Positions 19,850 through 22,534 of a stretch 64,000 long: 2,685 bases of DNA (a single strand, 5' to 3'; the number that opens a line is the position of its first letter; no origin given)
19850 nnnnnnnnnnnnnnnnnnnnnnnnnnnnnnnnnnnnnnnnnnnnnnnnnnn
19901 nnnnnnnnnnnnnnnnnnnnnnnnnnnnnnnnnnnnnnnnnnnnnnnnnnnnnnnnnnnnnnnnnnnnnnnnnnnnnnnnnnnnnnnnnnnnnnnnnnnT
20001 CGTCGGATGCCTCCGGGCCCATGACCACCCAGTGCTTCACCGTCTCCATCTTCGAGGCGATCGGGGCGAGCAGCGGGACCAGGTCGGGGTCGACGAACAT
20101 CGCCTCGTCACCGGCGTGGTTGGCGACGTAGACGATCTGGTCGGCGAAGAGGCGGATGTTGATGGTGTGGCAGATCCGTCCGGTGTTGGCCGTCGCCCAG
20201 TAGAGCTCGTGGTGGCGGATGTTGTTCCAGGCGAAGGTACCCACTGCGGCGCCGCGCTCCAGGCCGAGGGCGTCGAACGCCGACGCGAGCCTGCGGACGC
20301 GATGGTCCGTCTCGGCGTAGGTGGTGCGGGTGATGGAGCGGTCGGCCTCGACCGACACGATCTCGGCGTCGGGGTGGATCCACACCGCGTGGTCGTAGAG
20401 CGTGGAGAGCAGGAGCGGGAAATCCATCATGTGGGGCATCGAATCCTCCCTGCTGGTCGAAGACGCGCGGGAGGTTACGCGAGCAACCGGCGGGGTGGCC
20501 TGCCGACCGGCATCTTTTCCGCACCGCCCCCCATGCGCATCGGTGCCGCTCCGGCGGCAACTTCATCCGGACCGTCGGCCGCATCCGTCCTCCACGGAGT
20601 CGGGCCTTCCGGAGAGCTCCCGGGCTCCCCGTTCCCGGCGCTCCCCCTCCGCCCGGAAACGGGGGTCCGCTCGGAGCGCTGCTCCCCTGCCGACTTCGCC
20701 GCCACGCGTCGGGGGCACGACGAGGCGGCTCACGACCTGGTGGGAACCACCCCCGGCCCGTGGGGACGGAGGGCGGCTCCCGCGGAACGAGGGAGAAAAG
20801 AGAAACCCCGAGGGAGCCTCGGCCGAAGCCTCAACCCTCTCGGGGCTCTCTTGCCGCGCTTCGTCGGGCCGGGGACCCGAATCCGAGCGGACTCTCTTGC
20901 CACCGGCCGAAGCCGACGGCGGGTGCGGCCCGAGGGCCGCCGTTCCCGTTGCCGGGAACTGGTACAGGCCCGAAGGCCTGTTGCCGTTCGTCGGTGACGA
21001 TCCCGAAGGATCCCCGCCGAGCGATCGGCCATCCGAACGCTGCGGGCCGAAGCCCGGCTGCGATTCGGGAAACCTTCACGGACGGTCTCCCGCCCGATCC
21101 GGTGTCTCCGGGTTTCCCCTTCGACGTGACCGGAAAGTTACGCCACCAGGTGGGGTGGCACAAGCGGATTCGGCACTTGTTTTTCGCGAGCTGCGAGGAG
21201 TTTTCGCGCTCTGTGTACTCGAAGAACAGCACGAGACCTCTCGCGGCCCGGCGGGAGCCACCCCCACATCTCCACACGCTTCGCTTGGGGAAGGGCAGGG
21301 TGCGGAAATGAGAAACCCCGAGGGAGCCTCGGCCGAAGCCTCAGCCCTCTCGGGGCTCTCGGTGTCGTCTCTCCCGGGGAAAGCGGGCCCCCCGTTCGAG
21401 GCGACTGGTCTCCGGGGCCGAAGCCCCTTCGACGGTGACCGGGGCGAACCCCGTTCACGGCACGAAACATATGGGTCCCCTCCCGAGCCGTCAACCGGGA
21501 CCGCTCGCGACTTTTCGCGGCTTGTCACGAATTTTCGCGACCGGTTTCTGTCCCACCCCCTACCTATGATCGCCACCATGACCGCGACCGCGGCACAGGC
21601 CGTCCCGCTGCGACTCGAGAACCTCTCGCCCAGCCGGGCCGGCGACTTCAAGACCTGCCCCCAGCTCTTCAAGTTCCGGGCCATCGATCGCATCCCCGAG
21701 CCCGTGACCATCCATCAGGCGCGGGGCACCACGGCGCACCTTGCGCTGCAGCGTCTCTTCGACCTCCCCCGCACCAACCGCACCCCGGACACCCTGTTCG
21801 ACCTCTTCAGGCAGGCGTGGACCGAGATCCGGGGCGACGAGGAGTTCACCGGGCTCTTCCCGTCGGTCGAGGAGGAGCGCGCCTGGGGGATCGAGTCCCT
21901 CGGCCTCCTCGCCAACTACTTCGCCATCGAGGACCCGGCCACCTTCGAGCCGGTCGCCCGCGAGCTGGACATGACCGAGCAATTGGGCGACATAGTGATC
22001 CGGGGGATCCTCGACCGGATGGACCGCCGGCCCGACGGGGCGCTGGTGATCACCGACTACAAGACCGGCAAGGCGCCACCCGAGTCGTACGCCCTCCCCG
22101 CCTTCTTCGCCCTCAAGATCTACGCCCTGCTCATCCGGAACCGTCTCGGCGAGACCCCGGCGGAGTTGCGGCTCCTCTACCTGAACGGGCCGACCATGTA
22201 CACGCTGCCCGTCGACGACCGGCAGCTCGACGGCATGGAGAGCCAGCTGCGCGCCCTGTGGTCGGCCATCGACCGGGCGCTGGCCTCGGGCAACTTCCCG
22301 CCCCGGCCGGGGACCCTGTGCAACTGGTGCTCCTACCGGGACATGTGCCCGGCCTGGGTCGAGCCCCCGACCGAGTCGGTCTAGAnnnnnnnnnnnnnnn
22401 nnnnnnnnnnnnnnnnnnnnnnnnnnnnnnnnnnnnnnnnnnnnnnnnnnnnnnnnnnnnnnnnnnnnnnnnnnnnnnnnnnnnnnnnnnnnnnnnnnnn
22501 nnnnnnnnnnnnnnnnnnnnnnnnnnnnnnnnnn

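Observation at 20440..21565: A 1.1-kb non-coding gap, the only large one in the window, built largely of GC-rich hairpins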

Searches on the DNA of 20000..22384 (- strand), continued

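Call 42: search_with_rna_model(model_id=R1, sources=[window, L001, L002, L003, L004, L005, L006, L007, L008, L009, L010, L011, L012, L013, L014, L015, L016, L017, L018, L019, L020, L021, L022, L023, L024, L025, L026, L027, L028, L029, L030, L031, L032, L033, L034, L035, L036, L037, L038, L039, L040, L041, L042, L043, L044, L045, L046, L047, L048, L049, L050, L051, L052, L053, L054, L055, L056, L057, L058, L059, L060, L061, L062, L063, L064, L065, L066, L067, L068, L069, L070, L071, L072, L073, L074, L075, L076, L077, L078, L079, L080], max_evalue=0.01)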
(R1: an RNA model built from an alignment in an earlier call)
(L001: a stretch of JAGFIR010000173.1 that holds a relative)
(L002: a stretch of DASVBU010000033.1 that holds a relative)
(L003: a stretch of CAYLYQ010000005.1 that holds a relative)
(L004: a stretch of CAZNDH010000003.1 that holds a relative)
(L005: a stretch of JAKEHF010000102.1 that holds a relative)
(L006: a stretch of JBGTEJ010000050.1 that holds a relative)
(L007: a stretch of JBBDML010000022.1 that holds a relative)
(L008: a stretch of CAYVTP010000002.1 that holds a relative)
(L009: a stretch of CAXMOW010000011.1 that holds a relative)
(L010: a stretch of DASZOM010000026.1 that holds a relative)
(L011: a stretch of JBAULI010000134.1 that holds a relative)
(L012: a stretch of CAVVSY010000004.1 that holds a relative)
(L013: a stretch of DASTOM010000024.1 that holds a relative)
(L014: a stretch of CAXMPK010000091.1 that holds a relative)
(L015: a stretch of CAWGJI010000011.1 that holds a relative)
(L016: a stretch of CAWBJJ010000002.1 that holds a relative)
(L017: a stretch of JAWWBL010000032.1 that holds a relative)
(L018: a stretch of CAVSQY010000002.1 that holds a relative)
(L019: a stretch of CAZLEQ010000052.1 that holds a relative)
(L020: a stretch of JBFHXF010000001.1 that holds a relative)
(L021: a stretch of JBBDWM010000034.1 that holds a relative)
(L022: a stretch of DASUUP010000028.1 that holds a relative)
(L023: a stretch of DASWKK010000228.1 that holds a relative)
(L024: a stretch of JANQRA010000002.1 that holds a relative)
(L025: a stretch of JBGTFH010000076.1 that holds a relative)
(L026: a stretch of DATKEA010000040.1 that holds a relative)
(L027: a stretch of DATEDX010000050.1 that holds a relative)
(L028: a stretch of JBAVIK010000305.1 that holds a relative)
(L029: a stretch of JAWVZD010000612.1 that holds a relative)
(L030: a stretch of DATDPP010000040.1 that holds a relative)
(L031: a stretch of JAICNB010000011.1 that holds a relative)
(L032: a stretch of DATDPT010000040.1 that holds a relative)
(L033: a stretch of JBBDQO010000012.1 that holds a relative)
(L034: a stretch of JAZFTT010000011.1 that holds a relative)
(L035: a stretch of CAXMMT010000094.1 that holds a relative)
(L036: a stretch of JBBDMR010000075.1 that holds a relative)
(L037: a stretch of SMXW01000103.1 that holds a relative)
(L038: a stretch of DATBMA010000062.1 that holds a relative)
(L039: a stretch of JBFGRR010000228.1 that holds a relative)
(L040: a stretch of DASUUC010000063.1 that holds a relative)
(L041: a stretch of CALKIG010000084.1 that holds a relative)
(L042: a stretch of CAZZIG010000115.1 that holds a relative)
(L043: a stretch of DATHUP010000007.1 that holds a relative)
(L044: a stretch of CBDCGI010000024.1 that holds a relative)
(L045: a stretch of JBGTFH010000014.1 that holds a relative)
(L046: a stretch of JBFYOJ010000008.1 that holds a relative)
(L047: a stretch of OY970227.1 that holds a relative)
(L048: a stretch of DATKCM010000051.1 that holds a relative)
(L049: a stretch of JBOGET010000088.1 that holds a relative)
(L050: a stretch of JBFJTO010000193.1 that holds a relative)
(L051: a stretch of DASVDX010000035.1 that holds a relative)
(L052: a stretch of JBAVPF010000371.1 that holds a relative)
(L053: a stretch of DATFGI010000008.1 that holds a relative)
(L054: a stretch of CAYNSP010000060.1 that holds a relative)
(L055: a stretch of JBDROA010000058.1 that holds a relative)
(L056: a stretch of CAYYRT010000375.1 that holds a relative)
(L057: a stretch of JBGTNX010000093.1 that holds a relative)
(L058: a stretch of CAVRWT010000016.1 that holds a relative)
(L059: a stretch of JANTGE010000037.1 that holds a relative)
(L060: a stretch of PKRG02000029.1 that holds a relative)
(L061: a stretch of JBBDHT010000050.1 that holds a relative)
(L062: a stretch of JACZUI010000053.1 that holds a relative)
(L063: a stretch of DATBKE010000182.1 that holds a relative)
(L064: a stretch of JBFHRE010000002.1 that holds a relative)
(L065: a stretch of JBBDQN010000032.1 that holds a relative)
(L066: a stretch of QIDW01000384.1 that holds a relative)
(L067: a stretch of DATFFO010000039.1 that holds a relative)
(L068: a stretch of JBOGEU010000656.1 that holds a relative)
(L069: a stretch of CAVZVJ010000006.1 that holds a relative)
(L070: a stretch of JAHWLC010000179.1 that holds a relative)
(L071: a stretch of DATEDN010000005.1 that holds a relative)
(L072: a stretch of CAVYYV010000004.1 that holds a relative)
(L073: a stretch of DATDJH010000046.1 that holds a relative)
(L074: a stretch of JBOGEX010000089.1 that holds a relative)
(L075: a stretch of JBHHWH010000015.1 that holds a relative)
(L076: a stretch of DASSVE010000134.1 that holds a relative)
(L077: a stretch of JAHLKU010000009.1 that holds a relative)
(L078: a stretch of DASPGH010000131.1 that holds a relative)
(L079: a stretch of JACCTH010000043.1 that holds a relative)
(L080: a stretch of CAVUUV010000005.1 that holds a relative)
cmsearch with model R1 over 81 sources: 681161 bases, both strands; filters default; matches with E-value up to 0.01: 181.
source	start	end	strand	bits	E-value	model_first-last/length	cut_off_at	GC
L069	3708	3862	-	168.9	5.4e-35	1-154/154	no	0.65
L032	3551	3705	-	167.9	8.9e-35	1-154/154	no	0.67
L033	3728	3882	-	167.3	1.2e-34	1-154/154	no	0.66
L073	3691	3844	-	163.9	6.8e-34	1-154/154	no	0.65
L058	3709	3862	-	163.1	1e-33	1-154/154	no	0.68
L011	3703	3856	-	158.5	1.1e-32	1-154/154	no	0.66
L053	2447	2599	-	157.5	1.8e-32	1-154/154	no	0.66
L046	2626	2780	-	157.1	2.2e-32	1-154/154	no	0.68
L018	3659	3812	-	155.5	4.9e-32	1-154/154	no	0.68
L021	3733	3887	-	154.5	8.3e-32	1-154/154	no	0.65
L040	2413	2564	-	154.1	1e-31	1-154/154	no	0.64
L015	3703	3856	-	153.6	1.3e-31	1-154/154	no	0.67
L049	3631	3783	-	153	1.7e-31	1-154/154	no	0.69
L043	3752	3904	+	151.4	3.9e-31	1-154/154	no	0.68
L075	3743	3893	-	150.9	5e-31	1-154/154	no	0.65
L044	3723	3875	-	149.1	1.2e-30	1-154/154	no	0.67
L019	3726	3876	-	148.4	1.8e-30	1-154/154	no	0.65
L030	1788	1941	-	148.2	1.9e-30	1-154/154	no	0.65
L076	2348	2499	-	148.2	2e-30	1-154/154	no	0.64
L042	1389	1538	-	148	2.2e-30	1-154/154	no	0.65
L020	3689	3842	-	147.3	3.2e-30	1-154/154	no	0.65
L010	2450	2599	-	147.2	3.4e-30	1-154/154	no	0.66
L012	2447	2599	-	146.4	5e-30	1-154/154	no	0.71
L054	3725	3880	-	145.6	7.6e-30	1-154/154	no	0.66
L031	3594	3746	-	145.4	8.1e-30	1-154/154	no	0.69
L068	3668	3820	-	145.3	8.6e-30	1-154/154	no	0.69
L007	3730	3881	-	144.6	1.2e-29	1-154/154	no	0.68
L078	2400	2555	-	144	1.7e-29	1-154/154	no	0.62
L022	2356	2510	-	143.8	1.8e-29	1-154/154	no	0.65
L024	2444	2597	-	143.5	2.1e-29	1-154/154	no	0.63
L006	3734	3885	-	140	1.3e-28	1-154/154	no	0.65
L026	3682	3833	-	137.6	4.3e-28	1-154/154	no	0.66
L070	343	494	-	137.2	5.3e-28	1-154/154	no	0.7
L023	3682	3833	-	136.3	8.4e-28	1-154/154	no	0.66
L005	3724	3874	-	135.3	1.4e-27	1-154/154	no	0.68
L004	3729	3881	-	134.7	1.9e-27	1-154/154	no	0.69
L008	3714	3867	-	134.4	2.2e-27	1-154/154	no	0.71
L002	3701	3854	-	132.3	6.4e-27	1-154/154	no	0.68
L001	304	458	-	129.8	2.3e-26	1-154/154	no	0.71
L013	2385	2539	-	129.3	3e-26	1-154/154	no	0.66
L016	3084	3234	-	126.6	1.2e-25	1-154/154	no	0.68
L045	3652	3829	-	119.1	5.3e-24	1-154/154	no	0.57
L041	582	758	-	117.3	1.3e-23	1-154/154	no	0.67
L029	166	318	-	116.6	1.9e-23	1-154/154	no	0.69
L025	3705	3882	-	114.1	6.8e-23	1-154/154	no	0.62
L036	3705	3860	-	105.4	5.8e-21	1-154/154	no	0.6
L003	481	612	-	102.7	2.3e-20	1-154/154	no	0.67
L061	1892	2040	-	101.3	4.6e-20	1-154/154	no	0.62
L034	53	201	-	98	2.4e-19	1-154/154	no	0.62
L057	3704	3855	-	97.3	3.5e-19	1-154/154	no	0.61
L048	3707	3885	-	97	4e-19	1-154/154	no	0.6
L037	2488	2627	-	96.6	5e-19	1-154/154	no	0.59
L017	2647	2799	-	93.1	2.9e-18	1-154/154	no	0.69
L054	2768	2920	-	93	3e-18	1-154/154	no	0.65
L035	1943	2102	-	91.5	6.6e-18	1-154/154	no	0.66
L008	2767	2922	-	88.2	3.6e-17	1-154/154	no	0.67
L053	1276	1418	-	88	3.9e-17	1-154/154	no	0.59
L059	3178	3334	-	87.8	4.3e-17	1-154/154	no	0.65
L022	1286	1435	-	87.3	5.7e-17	1-154/154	no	0.63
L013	1381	1543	-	86.1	1e-16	1-154/154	no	0.63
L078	1408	1547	-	85.7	1.3e-16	1-154/154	no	0.63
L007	3246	3398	-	85.2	1.7e-16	1-154/154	no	0.69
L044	3139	3284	-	85.1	1.8e-16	1-154/154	no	0.65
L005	2712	2867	-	85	1.8e-16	1-154/154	no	0.67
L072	3655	3814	+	84.7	2.1e-16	1-154/154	no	0.66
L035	2441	2622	-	84.2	2.8e-16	1-154/154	no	0.62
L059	3558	3701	-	83.6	3.7e-16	1-154/154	no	0.69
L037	1989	2134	-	83.4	4.2e-16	1-154/154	no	0.66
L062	2706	2860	-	82.9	5.4e-16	1-154/154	no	0.65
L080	3666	3824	+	81.3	1.2e-15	1-154/154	no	0.65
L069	2479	2633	-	80.3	2e-15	1-154/154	no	0.67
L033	2585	2740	-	78.9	4.1e-15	1-154/154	no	0.64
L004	3244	3386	-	78.4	5.2e-15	1-154/154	no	0.72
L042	286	432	-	78.3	5.5e-15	1-154/154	no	0.65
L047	602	714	-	78.2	5.8e-15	1-154/154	no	0.7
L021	3249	3400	-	76.9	1.1e-14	1-154/154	no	0.65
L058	2479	2633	-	76.4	1.5e-14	1-154/154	no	0.66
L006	2829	2983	-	76.2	1.6e-14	1-154/154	no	0.66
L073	2462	2614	-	75.8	2e-14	1-154/154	no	0.69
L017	3125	3273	-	75.2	2.7e-14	1-154/154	no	0.68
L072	3124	3266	-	75.1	2.8e-14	1-154/154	no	0.68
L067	1418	1576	-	74.9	3.2e-14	1-154/154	no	0.67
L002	3121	3269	-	74.1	4.7e-14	1-154/154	no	0.7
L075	3272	3406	-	73.9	5.3e-14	1-154/154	no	0.7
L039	919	1062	-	73.5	6.4e-14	1-154/154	no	0.68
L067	951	1073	-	73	8e-14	1-154/154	no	0.69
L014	1564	1715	-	72.9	8.6e-14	1-154/154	no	0.64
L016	2561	2716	-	72.7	9.3e-14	1-154/154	no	0.69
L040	1311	1459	-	72.7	9.6e-14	1-154/154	no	0.62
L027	3715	3870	-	72.6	9.9e-14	1-154/154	no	0.64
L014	1013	1172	-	72.5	1.1e-13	1-154/154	no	0.65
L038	3711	3867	-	72.3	1.2e-13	1-154/154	no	0.69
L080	3136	3277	-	72.2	1.2e-13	1-154/154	no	0.67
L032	3086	3241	-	72.1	1.3e-13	1-154/154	no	0.64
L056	2271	2426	-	71.2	2.1e-13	1-154/154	no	0.65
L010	1382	1524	-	71.2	2.1e-13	1-154/154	no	0.6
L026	2058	2201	-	70.7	2.6e-13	1-154/154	no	0.67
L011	3204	3357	-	70.7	2.7e-13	1-154/154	no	0.65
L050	1938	2057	-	70.5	2.9e-13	1-154/154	no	0.67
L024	1200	1349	-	70.3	3.2e-13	1-154/154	no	0.65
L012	1442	1590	-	70.2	3.3e-13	1-154/154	no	0.64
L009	2477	2629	-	70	3.8e-13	1-154/154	no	0.61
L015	3206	3359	-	69.8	4.2e-13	1-154/154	no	0.65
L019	2617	2763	-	69.6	4.6e-13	1-154/154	no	0.61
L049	2064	2218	-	68.9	6.6e-13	1-154/154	no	0.64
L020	3204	3360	-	68.2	9.4e-13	1-154/154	no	0.66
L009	1918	2084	-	68.2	9.5e-13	1-154/154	no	0.66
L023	2065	2208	-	67.9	1.1e-12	1-154/154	no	0.65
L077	2850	2965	-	67.8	1.2e-12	1-154/154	no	0.74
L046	2123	2273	-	67.6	1.2e-12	1-154/154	no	0.69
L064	3582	3772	-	67.4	1.4e-12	1-154/154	no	0.66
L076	1243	1394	-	67.4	1.4e-12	1-154/154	no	0.61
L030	1293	1447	-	67.4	1.4e-12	1-154/154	no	0.66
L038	3366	3468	-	66.3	2.4e-12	1-154/154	no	0.7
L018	3149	3295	-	66.3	2.5e-12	1-154/154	no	0.67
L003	1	145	-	66.1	2.7e-12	1-154/154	no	0.7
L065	3736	3891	-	66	2.8e-12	1-154/154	no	0.62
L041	29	225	-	65.9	3e-12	1-154/154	no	0.61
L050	2515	2670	-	65.8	3.2e-12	1-154/154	no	0.65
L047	3417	3546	-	65.7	3.4e-12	1-154/154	no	0.72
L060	226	390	+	65.6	3.5e-12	1-154/154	no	0.67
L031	872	1025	-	65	4.8e-12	1-154/154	no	0.67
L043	1446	1594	-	64.7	5.7e-12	1-154/154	no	0.65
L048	3180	3356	-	64.5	6.1e-12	1-154/154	no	0.63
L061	1347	1523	-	63.4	1.1e-11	1-154/154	no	0.64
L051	3178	3337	-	63.4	1.1e-11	1-154/154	no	0.65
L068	2591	2738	-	63.3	1.1e-11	1-154/154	no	0.66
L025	3159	3331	-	62.8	1.4e-11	1-154/154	no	0.65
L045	3103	3246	-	62.6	1.6e-11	1-154/154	no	0.64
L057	3185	3331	-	62.4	1.8e-11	1-154/154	no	0.66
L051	3659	3828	+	61.4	2.9e-11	1-154/154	no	0.66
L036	3183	3360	-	60.7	4.2e-11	1-154/154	no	0.63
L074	3669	3823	-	60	6.1e-11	1-154/154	no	0.64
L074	2156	2319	+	57.7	2e-10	1-154/154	no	0.6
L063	3490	3655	+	57.5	2.2e-10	1-154/154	no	0.58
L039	1497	1651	-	57.3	2.4e-10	1-154/154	no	0.66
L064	2795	2945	-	54.3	1.1e-09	1-154/154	no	0.65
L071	3758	3910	+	53.3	1.9e-09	1-154/154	no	0.63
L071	3501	3665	+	51.5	4.7e-09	1-154/154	no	0.58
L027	3074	3228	-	49.7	1.1e-08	1-154/154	no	0.64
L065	3281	3433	-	47.9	2.9e-08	1-154/154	no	0.6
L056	1812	1963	-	45.8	8.3e-08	1-154/154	no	0.61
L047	1055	1097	-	42.5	4.4e-07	104-146/154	no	0.72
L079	3283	3400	+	41.2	8.8e-07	1-154/154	no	0.61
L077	3592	3643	-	40.9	9.8e-07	99-150/154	no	0.73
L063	3748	3901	+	40.6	1.2e-06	1-154/154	no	0.61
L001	212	363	+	36.6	9e-06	1-154/154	no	0.68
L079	3805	3957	+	35.5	1.6e-05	1-154/154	no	0.59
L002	3638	3759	+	35.2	1.8e-05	1-154/154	no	0.7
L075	3611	3802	+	35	2e-05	1-154/154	no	0.63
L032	3467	3610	+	32.4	7.6e-05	1-154/154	no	0.68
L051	3769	3888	-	30.5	0.0002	1-154/154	no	0.69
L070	268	402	+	29.4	0.00035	1-154/154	no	0.65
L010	2389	2508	+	29.4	0.00036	1-154/154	no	0.72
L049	3548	3690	+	29.2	0.00039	1-154/154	no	0.68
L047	607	657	+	28.6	0.00053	100-150/154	no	0.65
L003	398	540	+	28.3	0.00062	1-154/154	no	0.64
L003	1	58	+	26.9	0.0012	97-154/154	5'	0.62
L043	3845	3951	-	26.8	0.0013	1-154/154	no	0.67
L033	3680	3786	+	26.6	0.0015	1-154/154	no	0.68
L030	1732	1846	+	26.3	0.0017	1-154/154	no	0.65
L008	2646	2826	+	26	0.0019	1-154/154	no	0.65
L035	1876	2002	+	25.7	0.0023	1-154/154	no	0.64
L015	3643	3762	+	25.5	0.0026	1-154/154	no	0.69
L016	2980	3143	+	25.2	0.0029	1-154/154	no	0.62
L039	871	977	+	25.1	0.0031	1-154/154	no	0.69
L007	3169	3304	+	25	0.0033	1-154/154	no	0.6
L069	3623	3767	+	24.7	0.0038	1-154/154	no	0.65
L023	3617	3741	+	24.2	0.0048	1-154/154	no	0.68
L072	3130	3178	+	24.2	0.0048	101-149/154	no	0.65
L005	3664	3780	+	24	0.0055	1-154/154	no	0.7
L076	1154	1302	+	23.9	0.0057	1-154/154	no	0.65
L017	3021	3183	+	23.9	0.0057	1-154/154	no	0.62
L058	3648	3767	+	23.9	0.0057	1-154/154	no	0.68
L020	3614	3747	+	23.6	0.0066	1-154/154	no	0.61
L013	2393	2439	+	23.6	0.0067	102-148/154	no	0.66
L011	3641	3762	+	23.6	0.0068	1-154/154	no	0.66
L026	3624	3741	+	23.5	0.0069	1-154/154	no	0.7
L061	1756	1951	+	23.1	0.0085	1-154/154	no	0.61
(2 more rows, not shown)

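Call 47: search_with_rna_model(model_id=R1, sources=[L133, L163, L100, L108, L134, L145, L151, L085, L088, L091, L093, L117, L125, L128, L140, L143, L153, L161, L162, L116, L118], max_evalue=0.001)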
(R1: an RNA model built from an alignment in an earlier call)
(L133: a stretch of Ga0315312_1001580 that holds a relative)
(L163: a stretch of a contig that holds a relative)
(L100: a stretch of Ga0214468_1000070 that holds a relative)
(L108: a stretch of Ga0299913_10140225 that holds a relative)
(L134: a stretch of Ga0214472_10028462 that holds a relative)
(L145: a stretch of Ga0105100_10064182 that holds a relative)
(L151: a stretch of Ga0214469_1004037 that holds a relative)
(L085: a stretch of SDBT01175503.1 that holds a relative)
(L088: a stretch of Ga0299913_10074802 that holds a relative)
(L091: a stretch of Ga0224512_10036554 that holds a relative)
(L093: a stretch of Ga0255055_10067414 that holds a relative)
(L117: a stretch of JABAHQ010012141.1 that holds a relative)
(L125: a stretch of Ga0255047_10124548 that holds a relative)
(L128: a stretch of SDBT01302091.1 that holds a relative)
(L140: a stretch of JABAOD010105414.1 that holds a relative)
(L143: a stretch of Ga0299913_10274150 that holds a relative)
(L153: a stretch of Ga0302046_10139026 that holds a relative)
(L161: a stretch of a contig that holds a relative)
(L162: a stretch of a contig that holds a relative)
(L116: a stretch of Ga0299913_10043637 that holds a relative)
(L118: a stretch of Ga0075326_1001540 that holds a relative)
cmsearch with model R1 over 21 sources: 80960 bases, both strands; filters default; matches with E-value up to 0.001: 43.
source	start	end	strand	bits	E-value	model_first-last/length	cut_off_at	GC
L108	1195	1348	-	152.2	3e-32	1-154/154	no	0.69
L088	330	483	-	151.7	4e-32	1-154/154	no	0.69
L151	3755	3907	-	151.6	4.1e-32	1-154/154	no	0.69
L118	492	643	+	149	1.6e-31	1-154/154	no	0.68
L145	1025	1177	+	148.3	2.2e-31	1-154/154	no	0.66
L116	3790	3941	+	147.1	4.2e-31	1-154/154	no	0.7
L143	455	609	+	145.4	9.9e-31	1-154/154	no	0.63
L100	2198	2350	-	144.9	1.3e-30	1-154/154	no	0.7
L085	2561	2712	-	140.9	9.5e-30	1-154/154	no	0.63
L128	736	843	-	102.4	3e-21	1-154/154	no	0.64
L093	1414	1546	+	99.7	1.2e-20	1-154/154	no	0.65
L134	4310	4464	-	91.6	7.7e-19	1-154/154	no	0.63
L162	69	220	-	89.2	2.6e-18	1-154/154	no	0.66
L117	979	1130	+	88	4.8e-18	1-154/154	no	0.66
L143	1456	1603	+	86.8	8.5e-18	1-154/154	no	0.63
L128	206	365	-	83.5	4.5e-17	1-154/154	no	0.68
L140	1180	1338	-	79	4.6e-16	1-154/154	no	0.69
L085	914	1066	-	77.9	8.1e-16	1-154/154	no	0.67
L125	503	669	-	72.9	1e-14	1-154/154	no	0.66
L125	1103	1264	-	72.2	1.4e-14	1-154/154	no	0.62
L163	1472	1628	-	68.2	1.1e-13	1-154/154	no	0.7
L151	4968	5116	+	67.3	1.8e-13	1-154/154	no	0.66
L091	237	419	+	66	3.4e-13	1-154/154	no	0.66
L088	2637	2785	+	65.9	3.7e-13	1-154/154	no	0.66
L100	4500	4648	+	64.6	7.1e-13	1-154/154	no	0.65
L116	1483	1643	-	64.4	7.6e-13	1-154/154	no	0.66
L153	1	122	+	64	9.4e-13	30-154/154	5'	0.72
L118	997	1152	+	61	4.4e-12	1-154/154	no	0.68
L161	453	573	-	56.7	3.9e-11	1-154/154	no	0.62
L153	1340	1460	+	56.4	4.5e-11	1-154/154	no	0.62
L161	1849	1928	-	50.3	1e-09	74-154/154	5'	0.69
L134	3741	3895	-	47.7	3.8e-09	1-154/154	no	0.68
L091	1419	1542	+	44.5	1.9e-08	1-154/154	no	0.67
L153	1401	1525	-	29.8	3.4e-05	1-154/154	no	0.65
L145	1118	1275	-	29.5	3.9e-05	1-154/154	no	0.66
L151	3661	3814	+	27.7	9.6e-05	1-154/154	no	0.65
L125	1109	1159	+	25.8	0.00026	100-150/154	no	0.67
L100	2108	2257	+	25.6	0.00029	1-154/154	no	0.66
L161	380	512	+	24.8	0.00044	1-154/154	no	0.69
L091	105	140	+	24.2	0.00059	107-142/154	no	0.72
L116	1423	1540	+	23.9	0.00069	1-154/154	no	0.71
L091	364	488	-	23.4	0.00089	1-154/154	no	0.7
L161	1777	1905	+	23.2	0.00098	1-154/154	no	0.71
